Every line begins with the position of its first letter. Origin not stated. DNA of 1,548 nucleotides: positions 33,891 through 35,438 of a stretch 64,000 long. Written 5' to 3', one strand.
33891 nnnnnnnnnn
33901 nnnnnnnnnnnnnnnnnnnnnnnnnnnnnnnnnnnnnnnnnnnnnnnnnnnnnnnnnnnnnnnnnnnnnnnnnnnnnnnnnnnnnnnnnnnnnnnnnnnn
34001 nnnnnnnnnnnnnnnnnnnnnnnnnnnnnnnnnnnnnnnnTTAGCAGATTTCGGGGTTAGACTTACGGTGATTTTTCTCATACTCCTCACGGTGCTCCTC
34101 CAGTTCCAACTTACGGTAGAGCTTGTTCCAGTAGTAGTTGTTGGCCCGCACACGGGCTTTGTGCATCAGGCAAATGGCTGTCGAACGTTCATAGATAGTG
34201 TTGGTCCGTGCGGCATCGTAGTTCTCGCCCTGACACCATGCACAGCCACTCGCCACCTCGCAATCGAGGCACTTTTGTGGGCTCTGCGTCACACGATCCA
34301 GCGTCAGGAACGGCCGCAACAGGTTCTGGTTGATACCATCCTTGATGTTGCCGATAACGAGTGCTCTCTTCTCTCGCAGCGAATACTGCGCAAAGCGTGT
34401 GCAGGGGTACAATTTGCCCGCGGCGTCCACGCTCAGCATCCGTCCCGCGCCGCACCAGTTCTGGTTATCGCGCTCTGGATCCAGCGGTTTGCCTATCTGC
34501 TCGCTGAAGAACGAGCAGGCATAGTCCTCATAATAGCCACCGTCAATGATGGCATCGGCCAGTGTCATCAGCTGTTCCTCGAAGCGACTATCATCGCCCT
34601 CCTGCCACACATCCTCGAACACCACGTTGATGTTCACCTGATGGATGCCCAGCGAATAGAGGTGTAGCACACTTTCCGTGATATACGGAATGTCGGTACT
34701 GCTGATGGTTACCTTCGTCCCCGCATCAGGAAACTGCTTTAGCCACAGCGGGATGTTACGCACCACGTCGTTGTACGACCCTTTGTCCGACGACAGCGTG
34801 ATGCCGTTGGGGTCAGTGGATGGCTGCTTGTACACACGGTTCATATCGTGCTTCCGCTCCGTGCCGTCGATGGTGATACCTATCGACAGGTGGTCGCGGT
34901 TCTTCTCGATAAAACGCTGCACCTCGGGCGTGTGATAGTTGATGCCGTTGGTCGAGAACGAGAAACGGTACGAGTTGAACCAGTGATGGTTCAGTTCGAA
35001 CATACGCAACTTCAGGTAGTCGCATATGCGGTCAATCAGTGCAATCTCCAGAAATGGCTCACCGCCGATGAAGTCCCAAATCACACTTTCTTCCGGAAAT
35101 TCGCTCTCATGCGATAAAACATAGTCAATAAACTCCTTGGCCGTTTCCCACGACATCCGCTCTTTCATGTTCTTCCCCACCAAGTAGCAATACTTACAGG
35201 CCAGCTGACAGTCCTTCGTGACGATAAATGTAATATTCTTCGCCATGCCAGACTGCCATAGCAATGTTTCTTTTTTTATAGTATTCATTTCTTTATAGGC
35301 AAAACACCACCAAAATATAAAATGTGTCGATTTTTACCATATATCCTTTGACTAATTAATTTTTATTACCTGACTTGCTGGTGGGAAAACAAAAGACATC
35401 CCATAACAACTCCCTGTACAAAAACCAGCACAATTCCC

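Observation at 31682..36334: Operon coupling a Tat-signal CXXX-repeat polycysteine protein, two radical-SAM/SPASM-type enzymes, a small accessory protein and tatA-tatC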

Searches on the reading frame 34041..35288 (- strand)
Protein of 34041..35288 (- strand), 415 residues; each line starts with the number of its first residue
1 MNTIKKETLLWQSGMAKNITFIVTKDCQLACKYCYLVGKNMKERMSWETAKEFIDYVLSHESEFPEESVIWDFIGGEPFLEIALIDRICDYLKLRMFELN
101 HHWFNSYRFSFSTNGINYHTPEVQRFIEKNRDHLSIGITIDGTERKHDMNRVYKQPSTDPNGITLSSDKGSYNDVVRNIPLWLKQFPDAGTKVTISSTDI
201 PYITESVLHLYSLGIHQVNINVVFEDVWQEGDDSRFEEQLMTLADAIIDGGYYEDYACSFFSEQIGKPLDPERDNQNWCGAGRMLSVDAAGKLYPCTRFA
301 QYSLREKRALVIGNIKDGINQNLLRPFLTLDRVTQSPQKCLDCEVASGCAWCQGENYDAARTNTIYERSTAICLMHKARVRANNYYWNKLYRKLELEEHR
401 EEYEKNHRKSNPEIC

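Call 3: search_protein_families(library=ncbifam, proteins=[window:34041-35288:-], max_evalue=0.01)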
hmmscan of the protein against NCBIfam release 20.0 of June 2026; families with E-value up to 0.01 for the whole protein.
window:34041-35288:- (415 aa): 55 families (the best 25 are shown)
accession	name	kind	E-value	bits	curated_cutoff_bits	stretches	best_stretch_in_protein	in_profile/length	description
TIGR04115.1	rSAM_Cxxx_rpt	equivalog_domain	3.8e-186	618.7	350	1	16-386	1-359/359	radical SAM peptide maturase, CXXX-repeat target family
NF047865.1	rSAM_PapB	equivalog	2.1e-52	178.4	340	1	18-359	4-323/330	PapB family radical SAM/SPASM ranthipeptide maturase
TIGR04068.1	rSAM_ocin_clost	equivalog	2.2e-35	122.5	500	2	17-195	84-245/462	Cys-rich peptide radical SAM maturase CcpM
TIGR04064.1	rSAM_nif11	equivalog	8.6e-27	94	518.7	2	15-228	76-268/459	nif11-like peptide radical SAM maturase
TIGR03974.1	rSAM_six_Cys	equivalog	2.1e-26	92.8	425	1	13-381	93-443/451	thioether cross-link-forming SCIFF peptide maturase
TIGR03906.1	quino_hemo_SAM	equivalog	1.4e-25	89.9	453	1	18-357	95-419/467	quinohemoprotein amine dehydrogenase maturation protein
NF040492.1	not_ScfB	exception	1.1e-21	77.3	855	1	15-380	93-441/450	ScfB-related radical SAM/SPASM orphan maturase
TIGR04280.1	geopep_mat_rSAM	hypoth_equivalog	1.4e-19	70.4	400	1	17-153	84-213/428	geopeptide radical SAM maturase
NF035951.1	rSAM_RumMC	equivalog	1.3e-17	63.6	720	1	18-155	113-244/510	RumMC family radical SAM sactipeptide maturase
TIGR03978.1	rSAM_paired_1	equivalog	1.1e-16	60.7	370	1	20-155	86-213/466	His-Xaa-Ser system radical SAM maturase HxsB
NF041298.1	rSAM_mat_DynA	equivalog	5.2e-16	58.6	450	1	24-355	8-324/356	dynobactin maturation radical SAM/SPASM protein DynA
TIGR04463.1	rSAM_vs_C_rich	equivalog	1.8e-15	56.6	525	1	19-228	84-274/438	TIGR04463 family radical SAM/SPASM RiPP maturase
NF038170.1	lachnocin_rSAM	equivalog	2.8e-14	52.8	550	1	14-155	73-208/440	lachnocin radical SAM maturase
TIGR03942.1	sulfatase_rSAM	equivalog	3e-14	52.9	349.45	1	24-359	8-331/363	anaerobic sulfatase maturase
TIGR04148.1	GG_samocin_CFB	equivalog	3.1e-14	53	300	1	17-155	17-155/411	radical SAM peptide maturase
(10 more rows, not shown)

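Call 4: search_protein_families(library=pfam, proteins=[window:34041-35288:-], max_evalue=0.01)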
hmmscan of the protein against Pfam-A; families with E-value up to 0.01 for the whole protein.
window:34041-35288:- (415 aa): 2 families
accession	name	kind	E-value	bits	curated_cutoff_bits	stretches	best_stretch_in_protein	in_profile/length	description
PF04055.27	Radical_SAM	-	7.4e-07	29.9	29.5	1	22-151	2-122/166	Radical SAM superfamily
PF13353.11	Fer4_12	-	1.2e-05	26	22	1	22-114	10-99/137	4Fe-4S single cluster domain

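Call 10: find_homologous_proteins(query=window:34041-35288:-, max_evalue=1e-20)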
Query window:34041-35288:- (415 aa): 8000 proteins with E <= 1e-20 among 8000 candidates; the best 120 are listed.
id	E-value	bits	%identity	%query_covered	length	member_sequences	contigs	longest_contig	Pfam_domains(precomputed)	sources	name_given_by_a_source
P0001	1.2e-291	985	100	100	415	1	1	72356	PF04055.28,PF13353.12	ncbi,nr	ncbi:MAG: radical SAM peptide maturase, CXXX-repeat target family [Bacteroidales bacterium]|nr:radic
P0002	1.1e-281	952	100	97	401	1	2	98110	PF04055.28,PF13353.12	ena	-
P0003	5.2e-260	881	92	97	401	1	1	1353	PF04055.28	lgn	-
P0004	8.2e-259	877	88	100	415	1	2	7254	PF04055.28,PF13353.12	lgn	-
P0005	9.5e-257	870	87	100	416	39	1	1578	PF04055.28,PF13353.12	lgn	-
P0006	4.5e-254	861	87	100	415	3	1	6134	PF04055.28,PF13353.12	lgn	-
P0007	2.4e-253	859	86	99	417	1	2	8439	PF04055.28,PF13353.12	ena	-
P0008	2.4e-253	859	86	99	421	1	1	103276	PF04055.28,PF13353.12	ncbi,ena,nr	ncbi:MAG: radical SAM peptide maturase, CXXX-repeat target family [Bacteroidales bacterium]|nr:radic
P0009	7.1e-253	857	87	99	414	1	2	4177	PF04055.28,PF13353.12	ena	-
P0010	4.5e-252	854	86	100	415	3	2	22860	PF04055.28,PF13353.12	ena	-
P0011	5.6e-252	854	86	99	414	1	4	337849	PF04055.28,PF13353.12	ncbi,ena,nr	ncbi:MAG: radical SAM peptide maturase, CXXX-repeat target family [Bacteroidales bacterium]|nr:radic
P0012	8.5e-252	854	87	99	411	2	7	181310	PF04055.28,PF13353.12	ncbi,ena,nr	ncbi:MAG: radical SAM peptide maturase, CXXX-repeat target family [Bacteroidales bacterium]|nr:radic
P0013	1.6e-251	853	86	100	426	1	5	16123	PF04055.28,PF13353.12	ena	-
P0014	2.1e-251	852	86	100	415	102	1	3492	PF04055.28,PF13353.12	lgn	-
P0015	1.4e-250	850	88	96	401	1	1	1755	PF04055.28,PF13353.12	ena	-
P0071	2.7e-235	799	82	99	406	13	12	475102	PF04055.28,PF13353.12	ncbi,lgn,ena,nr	ncbi:MAG: radical SAM peptide maturase, CXXX-repeat target family [Bacteroidales bacterium]|nr:radic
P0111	2.6e-228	776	77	100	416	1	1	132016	PF04055.28,PF13353.12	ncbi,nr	ncbi:MAG: radical SAM peptide maturase, CXXX-repeat target family [Alloprevotella sp.]|nr:radical SA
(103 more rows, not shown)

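Call 17: find_encoding_contigs(protein=P0071, flank=8000, max_places=6)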
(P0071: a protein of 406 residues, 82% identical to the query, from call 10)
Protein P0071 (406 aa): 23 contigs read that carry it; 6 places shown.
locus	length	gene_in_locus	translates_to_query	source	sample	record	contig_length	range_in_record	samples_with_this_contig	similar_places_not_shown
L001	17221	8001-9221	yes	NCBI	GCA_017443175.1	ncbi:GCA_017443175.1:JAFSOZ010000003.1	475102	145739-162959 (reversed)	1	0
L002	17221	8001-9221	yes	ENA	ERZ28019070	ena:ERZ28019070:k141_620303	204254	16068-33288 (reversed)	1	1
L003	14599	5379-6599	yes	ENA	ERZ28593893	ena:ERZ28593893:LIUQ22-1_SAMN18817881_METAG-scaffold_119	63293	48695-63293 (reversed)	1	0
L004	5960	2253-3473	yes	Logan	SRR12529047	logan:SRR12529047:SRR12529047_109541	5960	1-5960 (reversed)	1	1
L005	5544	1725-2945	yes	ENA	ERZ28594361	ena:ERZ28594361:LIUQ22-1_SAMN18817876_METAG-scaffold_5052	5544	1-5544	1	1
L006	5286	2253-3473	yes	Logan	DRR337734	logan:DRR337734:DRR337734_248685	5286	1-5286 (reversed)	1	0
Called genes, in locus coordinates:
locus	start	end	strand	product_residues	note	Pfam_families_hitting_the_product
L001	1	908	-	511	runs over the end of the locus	PF02142:MGS, PF01808:AICARFT_IMPCHas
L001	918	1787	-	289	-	PF02401:LYTB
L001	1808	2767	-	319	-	PF02881:SRP54_N, PF00448:SRP54, PF13401:AAA_22 (weak), PF13604:AAA_30 (weak)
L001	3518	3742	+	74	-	-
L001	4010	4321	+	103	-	PF01381:HTH_3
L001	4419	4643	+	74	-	PF12668:DUF3791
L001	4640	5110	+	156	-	PF13151:DUF3990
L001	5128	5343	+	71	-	-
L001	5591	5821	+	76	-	-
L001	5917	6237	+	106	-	PF27846:tSAM_targ_Cxxx_rpt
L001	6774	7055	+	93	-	PF27846:tSAM_targ_Cxxx_rpt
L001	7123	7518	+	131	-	-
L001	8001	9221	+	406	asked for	PF04055:Radical_SAM, PF13353:Fer4_12 (weak)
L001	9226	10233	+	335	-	-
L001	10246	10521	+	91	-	-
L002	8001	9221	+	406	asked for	PF04055:Radical_SAM, PF13353:Fer4_12 (weak)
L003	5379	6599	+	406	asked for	PF04055:Radical_SAM, PF13353:Fer4_12 (weak)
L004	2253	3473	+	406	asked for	PF04055:Radical_SAM, PF13353:Fer4_12 (weak)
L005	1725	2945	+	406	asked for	PF04055:Radical_SAM, PF13353:Fer4_12 (weak)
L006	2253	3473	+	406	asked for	PF04055:Radical_SAM, PF13353:Fer4_12 (weak)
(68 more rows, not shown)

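Call 18: find_encoding_contigs(protein=P0111, flank=8000, max_places=3)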
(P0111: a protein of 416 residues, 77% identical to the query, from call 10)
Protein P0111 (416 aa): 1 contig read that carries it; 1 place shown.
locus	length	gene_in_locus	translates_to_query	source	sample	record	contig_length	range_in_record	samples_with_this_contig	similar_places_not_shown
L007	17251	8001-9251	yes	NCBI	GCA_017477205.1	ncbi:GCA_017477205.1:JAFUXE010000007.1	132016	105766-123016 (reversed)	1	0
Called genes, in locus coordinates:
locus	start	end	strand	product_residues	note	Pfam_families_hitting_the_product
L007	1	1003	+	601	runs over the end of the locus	PF00009:GTP_EFTU, PF01926:MMR_HSR1 (faint), PF22042:EF-G_D2, PF03144:GTP_EFTU_D2, PF00679:EFG_C, PF21018:BipA_C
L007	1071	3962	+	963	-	PF18370:RGI_lyase (weak)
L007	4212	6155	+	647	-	PF14508:GH97_N, PF10566:Glyco_hydro_97, PF14509:GH97_C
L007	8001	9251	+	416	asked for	PF04055:Radical_SAM, PF13353:Fer4_12 (weak)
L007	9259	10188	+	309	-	-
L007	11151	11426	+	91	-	-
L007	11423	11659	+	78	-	PF02416:TatA_B_E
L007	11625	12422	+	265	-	PF00902:TatC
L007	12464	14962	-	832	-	PF22680:Glyco_hydro_123_N_2, PF13320:GH123_cat, PF20009:GEVED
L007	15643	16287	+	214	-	PF02397:Bac_transf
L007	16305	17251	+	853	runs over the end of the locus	PF02563:Poly_export, PF10531:SLBB, PF22461:SLBB_2, PF10531:SLBB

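Call 32: search_protein_representatives(protein=window:34041-35288:-)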
Query: 415 residues. Proteins with E-value up to 0.001 (for the whole library): 8986; up to 1e-10: 2229; up to 1e-30: 371. The best 150 are listed.
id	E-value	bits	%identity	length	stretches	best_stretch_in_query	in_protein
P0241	2.2e-169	580.3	65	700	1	8-394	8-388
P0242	7.7e-163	558.8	65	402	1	9-396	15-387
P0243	9.1e-141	486.1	50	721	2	10-395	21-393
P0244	2.0e-136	471.8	55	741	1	5-394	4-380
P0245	9.6e-134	462.9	53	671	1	10-395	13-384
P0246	4.2e-133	460.8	51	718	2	16-397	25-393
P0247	1.0e-131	456.2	73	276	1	2-281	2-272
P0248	7.9e-131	453.3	52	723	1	10-394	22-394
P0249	1.5e-129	449.1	73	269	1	134-410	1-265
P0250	7.5e-129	446.8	48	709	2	14-393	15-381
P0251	2.5e-121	422.0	50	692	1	16-390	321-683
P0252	8.9e-120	416.9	48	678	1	7-404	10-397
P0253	3.4e-119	415.0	50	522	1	8-398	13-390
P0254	3.5e-118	411.7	50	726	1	9-394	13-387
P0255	1.8e-117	409.4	45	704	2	10-397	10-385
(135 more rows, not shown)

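Call 34: find_related_loci(query=A1, collection=genome_contigs, flank=10000)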
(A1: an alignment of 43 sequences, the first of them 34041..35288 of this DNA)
Query A1 (415 aa) in genome_contigs; peptide patterns used: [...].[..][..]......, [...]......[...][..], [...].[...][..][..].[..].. (x = any residue, [..] = any of these).
600 stretches matched a pattern (row limit reached: there are more); 448 encode a relative of the query (tblastn E <= 1e-3); the best 80 are kept; 80 distinct loci.
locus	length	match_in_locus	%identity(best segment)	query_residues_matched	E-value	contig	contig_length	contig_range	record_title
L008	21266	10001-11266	84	1-415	0e+0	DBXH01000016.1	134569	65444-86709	MAG TPA_asm: Bacteroidales bacterium UBA1217 UBA1217_contig_23491, whole genome shotgun sequence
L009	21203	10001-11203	82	4-415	0e+0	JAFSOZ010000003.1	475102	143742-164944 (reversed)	MAG: Bacteroidales bacterium isolate RGIG3342 Goat_Reticulum-6__c167, whole genome shotgun sequence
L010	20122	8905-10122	77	1-415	0e+0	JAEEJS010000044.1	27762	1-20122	MAG: Bacteroidales bacterium isolate Tb.RUG.175 k141_5569155_flag=0_multi=76.9863_len=27762, whole genome shotgun sequen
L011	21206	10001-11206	77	3-415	0e+0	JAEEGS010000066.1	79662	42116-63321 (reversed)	MAG: Bacteroidaceae bacterium isolate Tb.RUG.104 k141_9832640_flag=0_multi=28.1302_len=79662, whole genome shotgun seque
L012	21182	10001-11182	78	11-415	0e+0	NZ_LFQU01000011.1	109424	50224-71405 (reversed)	Xylanibacter rarus strain 109 contig00011, whole genome shotgun sequence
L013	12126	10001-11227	74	3-415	0e+0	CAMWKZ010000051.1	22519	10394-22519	MAG TPA_asm: uncultured Prevotellaceae bacterium isolate SRR14411335_bin.6_metawrap_v1.3_MAG genome assembly, contig: NO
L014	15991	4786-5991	75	3-415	0e+0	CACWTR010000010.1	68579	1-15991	MAG: uncultured Bacteroidales bacterium isolate RUG10906 genome assembly, contig: RUG10906_asm_10, whole genome shotgun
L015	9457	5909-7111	75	6-415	0e+0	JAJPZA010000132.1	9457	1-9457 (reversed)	MAG: Clostridia bacterium isolate AH.B6_2 NODE_525_length_9457_cov_69.388641, whole genome shotgun sequence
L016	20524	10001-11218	75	1-415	0e+0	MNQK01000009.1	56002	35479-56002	MAG: Bacteroidales bacterium 52_46 Ley3_66761_scaffold_1439, whole genome shotgun sequence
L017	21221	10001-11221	74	4-415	0e+0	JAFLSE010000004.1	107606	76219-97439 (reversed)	MAG: Prevotella sp. isolate HAN019 Seq4, whole genome shotgun sequence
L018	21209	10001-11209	75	3-414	0e+0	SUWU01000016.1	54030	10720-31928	MAG: Lentimicrobiaceae bacterium isolate SIG106 NODE_3504_length_54030_cov_5.251229, whole genome shotgun sequence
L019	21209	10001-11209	75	4-415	0e+0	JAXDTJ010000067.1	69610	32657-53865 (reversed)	MAG: Paludibacteraceae bacterium isolate SUG3430 k141_151479, whole genome shotgun sequence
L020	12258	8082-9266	76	1-406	0e+0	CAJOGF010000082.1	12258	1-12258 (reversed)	uncultured Bacteroidales bacterium isolate Red_deer_3_mag_163 genome assembly, contig: scaffold_10506, whole genome shot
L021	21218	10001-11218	73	1-415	0e+0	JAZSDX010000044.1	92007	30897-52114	MAG: Muribaculaceae bacterium isolate T1900044595_TS20190061.MAGScoT_cleanbin_000004 SGB_657_k141_2207372, whole genome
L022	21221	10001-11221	76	4-415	0e+0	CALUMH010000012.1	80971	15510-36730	MAG: uncultured Muribaculaceae bacterium isolate BRZ_FQ__bin47 genome assembly, contig: BRZ_FQ__NODE_378_length_80971_co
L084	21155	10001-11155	55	11-407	4e-153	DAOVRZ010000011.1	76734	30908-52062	MAG TPA_asm: Halanaerobiales bacterium isolate CSMAG_1614 CSMAG_1614_k141_1098750_length_76734_cov_34.0648, whole genome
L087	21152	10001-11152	54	14-409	4e-149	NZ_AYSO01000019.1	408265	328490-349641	Clostridium argentinense CDC 2741 U732.Contig251, whole genome shotgun sequence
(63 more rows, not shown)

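Call 38: search_protein_families(library=padloc, proteins=[window:34041-35288:-], max_evalue=0.01)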
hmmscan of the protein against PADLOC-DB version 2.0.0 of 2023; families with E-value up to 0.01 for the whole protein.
window:34041-35288:- (415 aa): 2 families
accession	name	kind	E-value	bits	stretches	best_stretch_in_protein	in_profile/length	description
PDLC02903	pVip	-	1.9e-08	32.1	1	19-146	2-106/257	Viperins not associated with kinases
PDLC02904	pVip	-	6.9e-05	20.5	1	19-88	5-68/262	Viperins associated with kinases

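Call 45: search_solved_structures(query=window:34041-35288:-, max_evalue=0.001)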
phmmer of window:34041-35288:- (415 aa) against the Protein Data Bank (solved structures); distinct sequences matched with E-value up to 0.001: 2.
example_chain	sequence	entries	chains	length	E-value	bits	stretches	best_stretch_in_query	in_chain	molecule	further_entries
5wgg_A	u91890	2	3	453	6.6e-18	68.1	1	14-381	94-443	Radical SAM domain protein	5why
9gm3_A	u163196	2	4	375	0.00023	23.5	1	23-153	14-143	ChlB radical SAM domain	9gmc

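Call 61: search_protein_families(library=pfam, proteins=[L087:5334-7784:+, L087:8098-9870:+, L087:15268-16248:+, L087:16245-17048:+, L087:17052-17834:+, L084:6120-6950:+, L084:6995-7798:+, L084:8043-8753:+, L084:8792-9592:+, L084:12797-14650:+], max_evalue=0.001)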
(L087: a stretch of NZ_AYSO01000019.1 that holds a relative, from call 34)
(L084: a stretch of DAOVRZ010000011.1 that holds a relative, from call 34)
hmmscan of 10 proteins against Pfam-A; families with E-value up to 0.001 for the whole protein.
L087:5334-7784:+ (816 aa): 1 family
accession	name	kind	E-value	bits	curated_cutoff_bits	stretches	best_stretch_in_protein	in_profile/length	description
PF02687.27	FtsX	-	7.8e-29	100.6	25.5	2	690-807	2-119/120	FtsX-like permease C-terminal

L087:8098-9870:+ (590 aa): 4 families
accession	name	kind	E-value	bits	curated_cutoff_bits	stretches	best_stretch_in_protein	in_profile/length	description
PF00664.28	ABC_membrane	-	1.1e-36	127.4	28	1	28-298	1-274/274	ABC transporter transmembrane region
PF00005.33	ABC_tran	-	2.1e-33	116.2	25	1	360-509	1-137/137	ABC transporter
PF02463.25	SMC_N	-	8.2e-07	29.1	40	1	437-551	110-211/220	RecF/RecN/SMC N terminal domain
PF03193.22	RsgA_GTPase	-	7e-05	23.1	30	1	349-401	86-137/174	RsgA GTPase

L087:15268-16248:+ (326 aa): 2 families
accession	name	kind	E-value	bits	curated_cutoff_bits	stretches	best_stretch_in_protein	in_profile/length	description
PF00005.33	ABC_tran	-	4.2e-27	95.9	25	1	40-184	1-136/137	ABC transporter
PF13304.12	AAA_21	-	9.6e-13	49.3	27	1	122-217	189-300/304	AAA domain, putative AbiEii toxin, Type IV TA system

L087:16245-17048:+ (267 aa): 0 families

L087:17052-17834:+ (260 aa): 1 family
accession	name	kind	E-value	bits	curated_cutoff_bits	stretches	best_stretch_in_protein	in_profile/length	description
PF06182.17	ABC2_membrane_6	-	6.9e-42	144.2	22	1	32-259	3-229/229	ABC-2 family transporter protein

L084:6120-6950:+ (276 aa): 2 families
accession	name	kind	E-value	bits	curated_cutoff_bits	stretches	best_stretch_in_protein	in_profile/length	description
PF09182.16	PuR_N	-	9.1e-31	106.1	24.6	1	9-78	1-70/70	Bacterial purine repressor, N-terminal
PF00156.33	Pribosyltran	-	1.2e-17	64.1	26.3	1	117-255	9-139/158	Phosphoribosyl transferase domain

L084:6995-7798:+ (267 aa): 2 families
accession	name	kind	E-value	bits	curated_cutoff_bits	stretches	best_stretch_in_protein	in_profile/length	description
PF03372.29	Exo_endo_phos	-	8.7e-31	107.8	24.5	1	18-256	1-225/225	Endonuclease/Exonuclease/phosphatase family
PF14529.12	Exo_endo_phos_2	-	0.00056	20.2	27.4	0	114-259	2-116/117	Endonuclease-reverse transcriptase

L084:8043-8753:+ (236 aa): 2 families
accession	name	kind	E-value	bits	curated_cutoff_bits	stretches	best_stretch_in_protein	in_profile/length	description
PF04397.21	LytTR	-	7.8e-19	68.2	22.6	1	141-235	2-97/98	LytTr DNA-binding domain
PF00072.30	Response_reg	-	2e-07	31.6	30.2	1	9-83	7-79/111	Response regulator receiver domain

L084:8792-9592:+ (266 aa): 1 family
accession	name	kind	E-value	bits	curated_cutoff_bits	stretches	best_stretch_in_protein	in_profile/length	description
PF04397.21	LytTR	-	6.1e-23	81.3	22.6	1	170-265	2-97/98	LytTr DNA-binding domain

L084:12797-14650:+ (617 aa): 5 families
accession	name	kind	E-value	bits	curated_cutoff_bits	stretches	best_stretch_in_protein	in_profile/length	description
PF00664.28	ABC_membrane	-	2.1e-42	146.1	28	1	46-315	2-274/274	ABC transporter transmembrane region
PF00005.33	ABC_tran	-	9.8e-35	120.6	25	1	377-526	1-137/137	ABC transporter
PF02463.25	SMC_N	-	5.2e-08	33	40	1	497-568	136-211/220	RecF/RecN/SMC N terminal domain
PF09818.15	ABC_ATPase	-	7.1e-07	29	23.2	1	469-563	130-222/283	P-loop domain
PF13304.12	AAA_21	-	0.00017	22.2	27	0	389-410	1-22/304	AAA domain, putative AbiEii toxin, Type IV TA system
